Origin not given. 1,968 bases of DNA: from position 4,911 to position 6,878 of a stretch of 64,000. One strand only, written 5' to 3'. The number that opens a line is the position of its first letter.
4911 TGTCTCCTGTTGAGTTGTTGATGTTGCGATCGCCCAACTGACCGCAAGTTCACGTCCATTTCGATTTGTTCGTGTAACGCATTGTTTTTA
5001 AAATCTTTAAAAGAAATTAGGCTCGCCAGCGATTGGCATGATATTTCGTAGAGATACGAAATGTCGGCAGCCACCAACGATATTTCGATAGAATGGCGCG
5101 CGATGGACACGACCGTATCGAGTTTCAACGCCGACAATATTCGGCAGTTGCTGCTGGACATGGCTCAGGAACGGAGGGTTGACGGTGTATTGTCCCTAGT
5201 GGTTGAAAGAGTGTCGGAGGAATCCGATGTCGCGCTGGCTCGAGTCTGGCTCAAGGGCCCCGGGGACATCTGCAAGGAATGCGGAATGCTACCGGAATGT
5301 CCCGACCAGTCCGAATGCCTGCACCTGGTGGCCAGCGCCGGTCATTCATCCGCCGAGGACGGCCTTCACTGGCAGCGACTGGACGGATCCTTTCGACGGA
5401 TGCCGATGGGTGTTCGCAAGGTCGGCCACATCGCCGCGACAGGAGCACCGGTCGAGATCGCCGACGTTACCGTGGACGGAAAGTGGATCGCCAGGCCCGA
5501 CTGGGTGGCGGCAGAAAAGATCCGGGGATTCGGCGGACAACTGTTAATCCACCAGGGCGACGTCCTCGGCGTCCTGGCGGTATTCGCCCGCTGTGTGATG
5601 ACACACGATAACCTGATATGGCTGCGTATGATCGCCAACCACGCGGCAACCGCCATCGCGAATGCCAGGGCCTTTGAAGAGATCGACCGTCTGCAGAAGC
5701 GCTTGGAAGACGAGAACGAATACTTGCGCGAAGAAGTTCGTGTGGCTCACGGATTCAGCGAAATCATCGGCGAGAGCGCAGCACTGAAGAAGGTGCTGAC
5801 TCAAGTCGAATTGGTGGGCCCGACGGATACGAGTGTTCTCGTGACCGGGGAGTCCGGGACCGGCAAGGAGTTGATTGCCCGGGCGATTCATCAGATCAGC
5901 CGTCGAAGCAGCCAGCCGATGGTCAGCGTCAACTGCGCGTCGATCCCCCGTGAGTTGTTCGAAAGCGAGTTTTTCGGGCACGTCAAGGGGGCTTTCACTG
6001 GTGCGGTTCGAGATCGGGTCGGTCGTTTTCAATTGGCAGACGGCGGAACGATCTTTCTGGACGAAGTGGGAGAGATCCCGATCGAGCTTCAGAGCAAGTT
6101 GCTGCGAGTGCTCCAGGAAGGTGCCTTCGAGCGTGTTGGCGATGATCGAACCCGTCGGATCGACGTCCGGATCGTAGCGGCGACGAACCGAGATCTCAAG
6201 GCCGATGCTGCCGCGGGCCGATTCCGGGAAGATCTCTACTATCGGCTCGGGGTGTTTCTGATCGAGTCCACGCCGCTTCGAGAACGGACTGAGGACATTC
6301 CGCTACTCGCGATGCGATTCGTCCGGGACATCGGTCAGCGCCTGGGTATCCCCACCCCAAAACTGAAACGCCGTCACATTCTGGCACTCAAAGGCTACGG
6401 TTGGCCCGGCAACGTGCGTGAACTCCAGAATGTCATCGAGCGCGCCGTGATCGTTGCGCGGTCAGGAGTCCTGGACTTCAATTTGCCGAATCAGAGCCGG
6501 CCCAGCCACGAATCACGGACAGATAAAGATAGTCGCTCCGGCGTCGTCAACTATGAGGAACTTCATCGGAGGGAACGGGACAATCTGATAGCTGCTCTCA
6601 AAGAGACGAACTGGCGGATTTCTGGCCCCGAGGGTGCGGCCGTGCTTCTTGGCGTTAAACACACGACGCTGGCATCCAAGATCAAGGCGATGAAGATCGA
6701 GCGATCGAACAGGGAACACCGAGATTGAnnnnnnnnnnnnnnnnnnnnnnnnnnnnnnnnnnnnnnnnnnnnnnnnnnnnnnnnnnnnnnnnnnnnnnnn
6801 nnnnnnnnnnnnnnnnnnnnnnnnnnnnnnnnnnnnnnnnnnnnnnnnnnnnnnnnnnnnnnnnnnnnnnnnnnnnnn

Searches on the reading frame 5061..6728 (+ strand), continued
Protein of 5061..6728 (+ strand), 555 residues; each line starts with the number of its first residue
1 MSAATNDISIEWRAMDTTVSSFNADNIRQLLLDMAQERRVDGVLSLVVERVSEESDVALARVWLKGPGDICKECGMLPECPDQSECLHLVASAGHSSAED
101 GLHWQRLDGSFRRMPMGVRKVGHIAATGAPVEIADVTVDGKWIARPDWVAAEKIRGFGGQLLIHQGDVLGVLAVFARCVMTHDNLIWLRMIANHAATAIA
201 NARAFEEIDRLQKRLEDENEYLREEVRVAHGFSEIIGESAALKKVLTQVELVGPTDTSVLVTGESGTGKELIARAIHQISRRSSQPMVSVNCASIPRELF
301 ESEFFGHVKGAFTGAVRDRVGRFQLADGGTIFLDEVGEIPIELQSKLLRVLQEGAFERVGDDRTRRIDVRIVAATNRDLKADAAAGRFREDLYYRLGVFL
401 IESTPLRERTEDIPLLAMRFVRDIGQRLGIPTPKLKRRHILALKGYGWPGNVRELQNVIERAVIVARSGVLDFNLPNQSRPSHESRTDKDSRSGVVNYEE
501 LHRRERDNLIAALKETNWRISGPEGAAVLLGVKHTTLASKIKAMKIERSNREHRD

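Call 37: find_encoding_contigs(protein=P0004, flank=4000, max_places=2)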
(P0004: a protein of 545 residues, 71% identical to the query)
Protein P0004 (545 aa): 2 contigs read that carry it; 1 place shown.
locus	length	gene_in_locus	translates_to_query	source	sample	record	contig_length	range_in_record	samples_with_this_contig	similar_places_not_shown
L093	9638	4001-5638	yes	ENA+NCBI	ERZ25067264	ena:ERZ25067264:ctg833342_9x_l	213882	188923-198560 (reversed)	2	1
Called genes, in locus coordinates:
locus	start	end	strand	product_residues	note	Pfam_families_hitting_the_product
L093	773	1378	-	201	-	PF05163:DinB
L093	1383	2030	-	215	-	PF01243:PNPOx_N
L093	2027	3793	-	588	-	PF00857:Isochorismatase, PF00561:Abhydrolase_1, PF12146:Hydrolase_4 (faint), PF12697:Abhydrolase_6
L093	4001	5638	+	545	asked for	PF01590:GAF, PF13185:GAF_2 (weak), PF00158:Sigma54_activat, PF14532:Sigma54_activ_2, PF00004:AAA (weak), PF07728:AAA_5 (weak), PF02954:HTH_8 (faint), PF25601:AAA_lid_14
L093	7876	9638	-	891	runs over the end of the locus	PF28598:PDH_E1_N, PF00456:Transketolase_N (weak), PF17831:PDH_E1_M, PF22613:Transketolase_C_1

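Call 38: find_encoding_contigs(protein=P0005, flank=4000, max_places=1)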
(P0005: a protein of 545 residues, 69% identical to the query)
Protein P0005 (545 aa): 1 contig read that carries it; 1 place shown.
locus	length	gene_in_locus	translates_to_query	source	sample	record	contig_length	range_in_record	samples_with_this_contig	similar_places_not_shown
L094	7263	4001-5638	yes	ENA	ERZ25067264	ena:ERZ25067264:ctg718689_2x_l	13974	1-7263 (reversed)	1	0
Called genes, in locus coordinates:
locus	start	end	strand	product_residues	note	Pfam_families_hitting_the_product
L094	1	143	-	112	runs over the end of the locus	-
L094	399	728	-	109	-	PF00085:Thioredoxin, PF14595:Thioredoxin_9 (weak), PF13899:Thioredoxin_7 (weak), PF13098:Thioredoxin_2, PF13905:Thioredoxin_8 (weak)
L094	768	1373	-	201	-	PF05163:DinB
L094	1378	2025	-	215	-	PF01243:PNPOx_N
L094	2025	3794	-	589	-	PF00857:Isochorismatase, PF00561:Abhydrolase_1, PF12146:Hydrolase_4 (weak), PF12697:Abhydrolase_6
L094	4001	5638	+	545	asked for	PF01590:GAF, PF13185:GAF_2 (weak), PF00158:Sigma54_activat, PF14532:Sigma54_activ_2, PF00004:AAA (weak), PF07728:AAA_5, PF02954:HTH_8 (faint), PF25601:AAA_lid_14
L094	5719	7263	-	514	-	?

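Call 40: find_encoding_contigs(protein=P0007, flank=4000, max_places=1)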
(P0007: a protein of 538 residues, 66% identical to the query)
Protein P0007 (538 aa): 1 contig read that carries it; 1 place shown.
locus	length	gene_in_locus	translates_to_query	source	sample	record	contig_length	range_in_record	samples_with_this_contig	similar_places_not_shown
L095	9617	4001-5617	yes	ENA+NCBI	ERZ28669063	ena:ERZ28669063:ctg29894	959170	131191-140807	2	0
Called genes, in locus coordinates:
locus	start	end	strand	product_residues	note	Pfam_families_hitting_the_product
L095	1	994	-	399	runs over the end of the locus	-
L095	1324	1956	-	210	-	PF01243:PNPOx_N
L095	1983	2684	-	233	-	PF00561:Abhydrolase_1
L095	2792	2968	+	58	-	-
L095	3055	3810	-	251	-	PF00857:Isochorismatase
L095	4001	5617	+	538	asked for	PF01590:GAF, PF13185:GAF_2, PF00158:Sigma54_activat, PF14532:Sigma54_activ_2, PF00004:AAA (weak), PF07728:AAA_5, PF25601:AAA_lid_14, PF02954:HTH_8 (faint)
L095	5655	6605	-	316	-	PF01527:HTH_Tnp_1 (faint), PF13011:LZ_Tnp_IS481, PF13384:HTH_23, PF13518:HTH_28, PF13551:HTH_29, PF13565:HTH_32, PF00665:rve, PF13683:rve_3, +1 more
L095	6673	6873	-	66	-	-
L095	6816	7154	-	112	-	-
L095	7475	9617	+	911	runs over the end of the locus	-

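Call 41: find_encoding_contigs(protein=P0006, flank=4000, max_places=1)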
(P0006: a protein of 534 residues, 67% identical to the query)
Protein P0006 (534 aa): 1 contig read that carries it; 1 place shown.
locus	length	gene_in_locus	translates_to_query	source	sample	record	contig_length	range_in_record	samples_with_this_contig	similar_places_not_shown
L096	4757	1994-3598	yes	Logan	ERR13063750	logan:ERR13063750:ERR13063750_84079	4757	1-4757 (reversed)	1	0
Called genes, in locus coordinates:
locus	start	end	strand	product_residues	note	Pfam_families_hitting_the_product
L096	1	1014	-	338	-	?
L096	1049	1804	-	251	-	PF00857:Isochorismatase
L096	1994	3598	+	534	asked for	PF01590:GAF, PF13185:GAF_2 (faint), PF00158:Sigma54_activat, PF14532:Sigma54_activ_2, PF00004:AAA (weak), PF07728:AAA_5 (weak), PF25601:AAA_lid_14, PF02954:HTH_8 (weak)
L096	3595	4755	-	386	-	?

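Call 42: find_encoding_contigs(protein=P0009, flank=4000, max_places=1)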
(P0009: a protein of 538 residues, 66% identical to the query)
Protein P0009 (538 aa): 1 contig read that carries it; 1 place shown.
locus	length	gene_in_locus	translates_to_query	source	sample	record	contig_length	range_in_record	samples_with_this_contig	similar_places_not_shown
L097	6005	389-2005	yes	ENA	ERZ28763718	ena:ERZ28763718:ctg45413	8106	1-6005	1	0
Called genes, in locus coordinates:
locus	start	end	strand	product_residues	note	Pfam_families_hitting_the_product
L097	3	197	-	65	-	?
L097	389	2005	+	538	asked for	PF01590:GAF, PF13185:GAF_2, PF00158:Sigma54_activat, PF14532:Sigma54_activ_2, PF00004:AAA (weak), PF07728:AAA_5, PF25601:AAA_lid_14, PF02954:HTH_8 (faint)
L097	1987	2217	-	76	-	-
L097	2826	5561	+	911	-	-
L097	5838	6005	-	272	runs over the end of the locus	-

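Call 43: find_encoding_contigs(protein=P0010, flank=4000, max_places=1)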
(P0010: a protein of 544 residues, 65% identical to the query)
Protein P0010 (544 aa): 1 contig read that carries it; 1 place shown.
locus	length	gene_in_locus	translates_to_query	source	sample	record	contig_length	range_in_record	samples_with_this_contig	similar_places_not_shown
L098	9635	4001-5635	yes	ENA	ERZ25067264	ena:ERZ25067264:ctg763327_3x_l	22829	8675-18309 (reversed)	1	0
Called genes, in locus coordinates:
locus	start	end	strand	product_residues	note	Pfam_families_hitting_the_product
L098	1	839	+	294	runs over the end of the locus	PF02899:Phage_int_SAM_1, PF13495:Phage_int_SAM_4 (weak), PF00589:Phage_integrase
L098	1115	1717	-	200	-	PF05163:DinB (weak)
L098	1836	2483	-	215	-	PF01243:PNPOx_N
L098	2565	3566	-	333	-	PF00561:Abhydrolase_1, PF12146:Hydrolase_4, PF12697:Abhydrolase_6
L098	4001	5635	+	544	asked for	PF01590:GAF, PF13185:GAF_2, PF00158:Sigma54_activat, PF14532:Sigma54_activ_2, PF00004:AAA (weak), PF07724:AAA_2 (weak), PF07728:AAA_5, PF25601:AAA_lid_14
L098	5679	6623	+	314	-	PF01497:Peripla_BP_2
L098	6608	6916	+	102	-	-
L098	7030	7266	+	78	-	-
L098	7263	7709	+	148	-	PF01850:PIN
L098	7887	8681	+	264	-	PF23441:SDR, PF00106:adh_short, PF08659:KR, PF13561:adh_short_C2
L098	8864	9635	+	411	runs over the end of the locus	PF00557:Peptidase_M24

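Call 45: list_cluster_members(proteins=[P0001, P0002, P0004])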
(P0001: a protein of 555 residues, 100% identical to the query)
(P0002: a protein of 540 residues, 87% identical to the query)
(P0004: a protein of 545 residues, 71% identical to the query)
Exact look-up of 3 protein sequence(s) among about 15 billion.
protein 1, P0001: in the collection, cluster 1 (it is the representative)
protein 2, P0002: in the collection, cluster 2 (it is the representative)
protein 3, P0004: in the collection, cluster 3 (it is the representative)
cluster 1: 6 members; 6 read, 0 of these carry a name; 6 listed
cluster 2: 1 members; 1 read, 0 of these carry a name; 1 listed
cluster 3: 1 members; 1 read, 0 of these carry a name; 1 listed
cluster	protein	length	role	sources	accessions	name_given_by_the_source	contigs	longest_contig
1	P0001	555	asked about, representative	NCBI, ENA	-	-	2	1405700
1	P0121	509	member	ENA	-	-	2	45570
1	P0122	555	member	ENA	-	-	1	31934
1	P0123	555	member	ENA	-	-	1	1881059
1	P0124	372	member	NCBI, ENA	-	-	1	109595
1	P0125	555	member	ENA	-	-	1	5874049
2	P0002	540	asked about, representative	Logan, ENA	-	-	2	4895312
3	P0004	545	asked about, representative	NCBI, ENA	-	-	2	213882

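Call 59: predict_structure(alignment_id=A3)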
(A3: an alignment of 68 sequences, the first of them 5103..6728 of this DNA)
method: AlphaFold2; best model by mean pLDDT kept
length: 541 residues; sequences in the alignment: 68
mean_pLDDT: 83.4   pTM: 0.51
mean pLDDT of the five models: 83.4, 81.9, 81.8, 80.8, 78.3
residues with pLDDT >= 90: 220; 70-90: 245; 50-70: 43; < 50: 33
segments of 3 or more residues with pLDDT < 50: 1-3, 215-219, 299-302, 465-480, 539-541
pLDDT, mean of each block of 10 residues (from residue 1): 65 95 94 96 94 69 70 90 88 80 85 91 81 90 95 95 93 96 95 90 71 51 77 88 91 85 89 88 80 61 68 92 92 91 83 93 93 94 90 86 87 84 89 78 87 79 48 38 80 92 88 90 90 65 32
secondary structure, 60 per line:
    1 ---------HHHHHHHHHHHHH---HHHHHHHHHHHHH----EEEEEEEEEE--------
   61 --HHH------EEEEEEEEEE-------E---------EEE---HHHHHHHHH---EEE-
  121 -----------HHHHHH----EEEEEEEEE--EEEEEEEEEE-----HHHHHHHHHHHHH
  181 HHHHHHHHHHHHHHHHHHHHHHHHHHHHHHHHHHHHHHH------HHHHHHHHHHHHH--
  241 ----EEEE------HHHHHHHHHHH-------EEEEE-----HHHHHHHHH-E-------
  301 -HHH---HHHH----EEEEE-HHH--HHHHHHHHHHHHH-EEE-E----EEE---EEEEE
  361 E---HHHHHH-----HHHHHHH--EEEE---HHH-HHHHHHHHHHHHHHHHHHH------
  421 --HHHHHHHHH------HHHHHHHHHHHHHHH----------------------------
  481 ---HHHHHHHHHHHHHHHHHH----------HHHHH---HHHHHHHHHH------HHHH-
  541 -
elements in order: H10-22 H26-38 E43-52 E72-81 E99-101 H105-113 E117-119 H132-137 E142-150 E153-162 H168-219 H226-238 E245-248 H255-265 E273-277 H283-291 H308-311 E316-320 H327-339 E341-343 E350-352 E356-361 H365-370 H376-382 E385-388 H396-414 H423-431 H438-452 H484-501 H512-516 H520-529 H536-539

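Call 63: fold_search(model_id=the predicted structure, library=pdb)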
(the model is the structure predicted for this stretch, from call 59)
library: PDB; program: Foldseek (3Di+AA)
matches with E <= 10: 1789; with E <= 0.001: 1035
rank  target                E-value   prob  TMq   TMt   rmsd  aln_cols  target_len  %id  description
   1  5m7o_B                2.9e-28  1.00  0.44  0.53  12.2       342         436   35  Crystal structure of NtrX from Brucella abortus processed with the CrystalDirect automated mounting and cryo-cooling t (released 2017-01-25)
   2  6iy8_A                8.3e-27  1.00  0.41  0.47  17.6       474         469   32  DmpR-phenol complex of Pseudomonas putida (released 2020-06-10)
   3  5m7p_A                9.9e-27  1.00  0.42  0.52  18.7       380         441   32  Crystal structure of NtrX from Brucella abortus in complex with ADP processed with the CrystalDirect automated mountin (released 2017-01-25)
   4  6jdi                  2.4e-26  1.00  0.41  0.85   2.3       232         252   52  Central domain of FleQ H287N mutant in complex with ATPgS and Mg (released 2019-11-27)
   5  5m7n_A                2.4e-26  1.00  0.43  0.52  18.7       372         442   33  Crystal structure of NtrX from Brucella abortus in complex with ATP processed with the CrystalDirect automated mountin (released 2017-01-25)
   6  6iy8_B                2.7e-26  1.00  0.40  0.47  19.4       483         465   32  DmpR-phenol complex of Pseudomonas putida (released 2020-06-10)
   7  5m7p_B                3.0e-26  1.00  0.44  0.53  13.3       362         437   33  Crystal structure of NtrX from Brucella abortus in complex with ADP processed with the CrystalDirect automated mountin (released 2017-01-25)
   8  6jdl                  3.6e-26  1.00  0.41  0.86   2.4       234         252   52  Central domain of FleQ H287A mutant in complex with ATPgS and Mg (released 2019-11-27)
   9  5m7n_B                4.5e-26  1.00  0.42  0.53  13.6       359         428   33  Crystal structure of NtrX from Brucella abortus in complex with ATP processed with the CrystalDirect automated mountin (released 2017-01-25)
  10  1ojl_E                5.3e-26  1.00  0.41  0.76  15.5       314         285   42  Crystal structure of a sigma54-activator suggests the mechanism for the conformational switch necessary for sigma54 bi (released 2005-05-19)
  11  1ny5_A                8.8e-26  1.00  0.43  0.60   5.1       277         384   45  Crystal structure of sigm54 activator (AAA+ ATPase) in the inactive state (released 2003-11-11)
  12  1ojl_D                1.2e-25  1.00  0.43  0.76  15.3       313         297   44  Crystal structure of a sigma54-activator suggests the mechanism for the conformational switch necessary for sigma54 bi (released 2005-05-19)
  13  5exs                  1.8e-25  1.00  0.41  0.86   2.5       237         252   52  AAA+ ATPase FleQ from Pseudomonas aeruginosa bound to ATP-gamma-S (released 2016-01-13)
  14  6lua_D                1.9e-25  1.00  0.42  0.90   2.2       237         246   45  Cis-mutant R349A of the central AAA+ domain of the flagellar regulatory protein FlrC (released 2020-03-18)
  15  1ny5_B                4.0e-25  1.00  0.44  0.61   7.1       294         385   44  Crystal structure of sigm54 activator (AAA+ ATPase) in the inactive state (released 2003-11-11)
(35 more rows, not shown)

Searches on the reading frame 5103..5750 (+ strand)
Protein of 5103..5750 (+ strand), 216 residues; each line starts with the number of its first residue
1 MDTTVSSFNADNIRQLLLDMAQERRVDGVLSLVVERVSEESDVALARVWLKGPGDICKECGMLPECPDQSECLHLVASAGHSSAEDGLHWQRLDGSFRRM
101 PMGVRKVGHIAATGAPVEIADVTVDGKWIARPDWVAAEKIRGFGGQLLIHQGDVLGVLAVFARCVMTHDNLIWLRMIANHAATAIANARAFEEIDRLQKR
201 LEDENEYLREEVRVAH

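Call 23: search_solved_structures(query=window:5103-5750:+, max_evalue=0.01)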
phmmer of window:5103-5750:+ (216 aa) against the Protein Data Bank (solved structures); distinct sequences matched with E-value up to 0.01: 1.
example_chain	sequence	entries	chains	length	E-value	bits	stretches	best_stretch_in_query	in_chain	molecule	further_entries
3trc_A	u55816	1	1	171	0.00033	23.6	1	95-196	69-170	Phosphoenolpyruvate-protein phosphotransferase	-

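Call 34: find_related_loci(query=window:5103-5750:+, collection=metagenome_contigs, flank=1500)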
Query window:5103-5750:+ (216 aa) in metagenome_contigs; peptide patterns used: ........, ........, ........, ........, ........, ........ (x = any residue, [..] = any of these).
88 stretches matched a pattern; 7 encode a relative of the query (tblastn E <= 1e-3); 7 distinct loci.
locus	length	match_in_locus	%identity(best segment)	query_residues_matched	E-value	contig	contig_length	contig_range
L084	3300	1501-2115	57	3-212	4e-78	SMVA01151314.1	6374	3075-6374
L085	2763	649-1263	56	3-212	4e-78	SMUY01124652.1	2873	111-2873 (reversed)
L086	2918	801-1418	58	9-215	3e-76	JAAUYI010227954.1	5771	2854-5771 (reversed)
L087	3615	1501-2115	55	3-212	1e-75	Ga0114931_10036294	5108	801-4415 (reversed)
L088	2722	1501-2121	58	10-216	3e-73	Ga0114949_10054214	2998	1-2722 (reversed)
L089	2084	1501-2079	58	10-202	2e-73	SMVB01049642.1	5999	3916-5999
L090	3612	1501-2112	54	11-215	2e-67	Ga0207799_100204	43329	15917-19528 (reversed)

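Call 68: predict_structure(alignment_id=A4)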
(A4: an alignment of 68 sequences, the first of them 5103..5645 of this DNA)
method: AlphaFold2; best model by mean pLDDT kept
length: 181 residues; sequences in the alignment: 68
mean_pLDDT: 87.3   pTM: 0.87
mean pLDDT of the five models: 87.3, 85.2, 83.7, 83.2, 70.5
residues with pLDDT >= 90: 107; 70-90: 58; 50-70: 13; < 50: 3
segments of 3 or more residues with pLDDT < 50: 1-3
pLDDT, mean of each block of 10 residues (from residue 1): 65 95 96 96 93 82 84 91 87 69 73 92 81 89 94 94 93 95 94
secondary structure, 60 per line:
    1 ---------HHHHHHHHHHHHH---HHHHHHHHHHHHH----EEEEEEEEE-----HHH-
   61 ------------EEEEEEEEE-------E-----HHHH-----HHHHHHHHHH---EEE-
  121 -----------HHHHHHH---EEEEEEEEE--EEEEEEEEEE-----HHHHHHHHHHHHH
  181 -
elements in order: H10-22 H26-38 E43-51 E73-81 H95-98 H104-113 E117-119 H132-138 E142-150 E153-162 H168-180

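Call 70: fold_search(model_id=the predicted structure, library=pdb)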
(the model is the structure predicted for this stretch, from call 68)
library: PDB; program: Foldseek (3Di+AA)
matches with E <= 10: 972; with E <= 0.001: 192
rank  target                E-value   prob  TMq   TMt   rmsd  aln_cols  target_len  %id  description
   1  3trc                  4.5e-08  1.00  0.57  0.61   6.7       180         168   20  Structure of the GAF domain from a phosphoenolpyruvate-protein phosphotransferase (ptsP) from Coxiella burnetii (released 2011-09-28)
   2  3ci6_B                1.0e-06  1.00  0.57  0.62   6.1       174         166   16  Crystal structure of the GAF domain from Acinetobacter phosphoenolpyruvate-protein phosphotransferase (released 2008-05-13)
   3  3ci6_A                5.5e-06  1.00  0.56  0.63   6.8       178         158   14  Crystal structure of the GAF domain from Acinetobacter phosphoenolpyruvate-protein phosphotransferase (released 2008-05-13)
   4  1vhm_B                6.6e-06  1.00  0.57  0.64   5.6       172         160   18  Crystal structure of an hypothetical protein (released 2003-12-30)
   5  1f5m_A                7.0e-06  1.00  0.59  0.61   5.9       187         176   16  STRUCTURE OF THE GAF DOMAIN (released 2000-11-10)
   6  5w10_C                9.4e-06  1.00  0.53  0.56   8.8       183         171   15  Lcd1 GAF domain in complex with cAMP ligand (released 2017-06-28)
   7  3p01_B                1.2e-05  1.00  0.58  0.60   4.3       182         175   14  Crystal structure of two-component response regulator from Nostoc sp. PCC 7120 (released 2010-10-06)
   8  4mcw_B                1.3e-05  1.00  0.56  0.30   6.3       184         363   17  Crystal structure of a HD-GYP domain (a cyclic-di-GMP phosphodiesterase) containing a tri-nuclear metal centre (released 2014-02-19)
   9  6xhg_A                1.3e-05  1.00  0.54  0.55   6.6       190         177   11  Far-red absorbing dark state of JSC1_58120g3 with bound biliverdin IXa (BV) (released 2020-10-28)
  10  3lfv_B                1.3e-05  1.00  0.51  0.28   7.5       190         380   17  crystal structure of unliganded PDE5A GAF domain (released 2010-09-22)
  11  4mn7_B                1.3e-05  1.00  0.52  0.65   6.3       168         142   12  Structural and biochemical analysis of type II free methionine-R-sulfoxide reductase from Thermoplasma acidophilum (released 2014-08-06)
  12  6xhh_A                1.4e-05  1.00  0.54  0.55   6.7       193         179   11  Far-red absorbing dark state of JSC1_58120g3 with bound 18-1, 18-2 dihydrobiliverdin IXa (DHBV), the native chromophor (released 2020-10-28)
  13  3p01_A                1.5e-05  1.00  0.60  0.61   3.8       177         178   14  Crystal structure of two-component response regulator from Nostoc sp. PCC 7120 (released 2010-10-06)
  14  8dgd_A                1.6e-05  1.00  0.59  0.64   5.4       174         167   17  Crystal Structure of GAF domain-containing protein, from Klebsiella pneumoniae (released 2023-03-01)
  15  8dgd_B                1.6e-05  1.00  0.57  0.64   5.6       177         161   18  Crystal Structure of GAF domain-containing protein, from Klebsiella pneumoniae (released 2023-03-01)
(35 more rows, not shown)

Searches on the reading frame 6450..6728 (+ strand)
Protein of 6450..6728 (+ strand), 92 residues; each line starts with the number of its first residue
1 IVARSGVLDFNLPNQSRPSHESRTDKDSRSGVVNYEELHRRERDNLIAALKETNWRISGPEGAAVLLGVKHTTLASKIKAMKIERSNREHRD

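Call 48: search_protein_families(library=pfam, proteins=[window:6450-6728:+], max_evalue=1)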
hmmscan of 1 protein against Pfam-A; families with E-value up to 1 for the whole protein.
window:6450-6728:+ (92 aa): 1 family
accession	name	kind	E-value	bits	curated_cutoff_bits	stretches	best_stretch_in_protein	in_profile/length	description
PF02954.25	HTH_8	-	0.00017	21.7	22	1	41-80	5-41/42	Bacterial regulatory protein, Fis family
